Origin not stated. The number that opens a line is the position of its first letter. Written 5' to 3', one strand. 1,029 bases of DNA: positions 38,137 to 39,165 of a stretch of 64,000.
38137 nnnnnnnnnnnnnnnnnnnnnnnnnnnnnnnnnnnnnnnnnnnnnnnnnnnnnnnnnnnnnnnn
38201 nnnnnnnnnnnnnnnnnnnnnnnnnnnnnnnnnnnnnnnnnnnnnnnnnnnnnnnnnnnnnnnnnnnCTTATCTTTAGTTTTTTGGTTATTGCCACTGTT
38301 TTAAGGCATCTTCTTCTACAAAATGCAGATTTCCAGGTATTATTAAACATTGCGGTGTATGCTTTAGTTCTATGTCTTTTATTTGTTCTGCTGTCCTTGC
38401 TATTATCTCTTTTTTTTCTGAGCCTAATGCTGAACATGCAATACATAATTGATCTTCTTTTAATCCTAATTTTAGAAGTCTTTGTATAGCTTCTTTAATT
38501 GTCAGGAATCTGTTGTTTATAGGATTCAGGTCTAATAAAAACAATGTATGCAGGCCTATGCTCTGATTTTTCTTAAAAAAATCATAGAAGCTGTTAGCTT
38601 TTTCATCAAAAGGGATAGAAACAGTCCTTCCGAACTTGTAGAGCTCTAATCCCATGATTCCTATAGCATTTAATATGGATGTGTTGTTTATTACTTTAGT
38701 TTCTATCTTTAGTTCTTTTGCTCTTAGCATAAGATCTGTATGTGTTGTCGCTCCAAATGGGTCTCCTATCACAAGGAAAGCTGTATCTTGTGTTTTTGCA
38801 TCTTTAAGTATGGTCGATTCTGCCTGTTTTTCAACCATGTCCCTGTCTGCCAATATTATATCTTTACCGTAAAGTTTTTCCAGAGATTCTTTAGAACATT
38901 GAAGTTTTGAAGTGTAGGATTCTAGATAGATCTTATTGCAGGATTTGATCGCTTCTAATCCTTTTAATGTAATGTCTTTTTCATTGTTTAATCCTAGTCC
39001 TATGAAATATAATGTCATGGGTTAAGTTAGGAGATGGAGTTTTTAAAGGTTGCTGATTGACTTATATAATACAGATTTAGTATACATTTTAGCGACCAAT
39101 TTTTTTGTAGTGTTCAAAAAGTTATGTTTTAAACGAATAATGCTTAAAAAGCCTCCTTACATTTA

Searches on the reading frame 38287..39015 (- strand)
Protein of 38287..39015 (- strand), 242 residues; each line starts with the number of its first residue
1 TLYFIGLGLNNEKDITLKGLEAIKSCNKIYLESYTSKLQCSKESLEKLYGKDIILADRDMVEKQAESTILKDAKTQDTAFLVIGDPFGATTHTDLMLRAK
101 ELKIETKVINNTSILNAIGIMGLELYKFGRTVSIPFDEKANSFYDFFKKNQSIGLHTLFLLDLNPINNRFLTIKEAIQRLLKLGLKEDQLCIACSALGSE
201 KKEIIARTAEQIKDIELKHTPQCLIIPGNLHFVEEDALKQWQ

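Call 11: search_protein_families(library=pfam, proteins=[window:38287-39015:-], max_evalue=0.001)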
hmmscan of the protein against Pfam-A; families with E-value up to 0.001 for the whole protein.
window:38287-39015:- (242 aa): 1 family
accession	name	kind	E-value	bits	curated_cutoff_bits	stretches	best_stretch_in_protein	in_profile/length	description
PF00590.25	TP_methylase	-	2.1e-21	77.3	27.8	1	1-212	1-211/212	Tetrapyrrole (Corrin/Porphyrin) Methylases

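Call 29: search_protein_families(library=ncbifam, proteins=[window:38287-39015:-], max_evalue=0.00001)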
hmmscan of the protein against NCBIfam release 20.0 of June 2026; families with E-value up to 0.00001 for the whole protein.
window:38287-39015:- (242 aa): 3 families
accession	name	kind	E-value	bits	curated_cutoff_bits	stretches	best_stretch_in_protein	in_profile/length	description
TIGR00522.1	dph5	equivalog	1.1e-74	251.1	114.3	1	2-240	2-253/258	diphthine synthase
NF004455.0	PRK05787.1-3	equivalog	4.4e-08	33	258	1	1-127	2-125/221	cobalt-precorrin-7 (C(5))-methyltransferase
TIGR01467.1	cobI_cbiL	equivalog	1e-05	25.1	163.25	0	1-117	2-132/230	precorrin-2 C(20)-methyltransferase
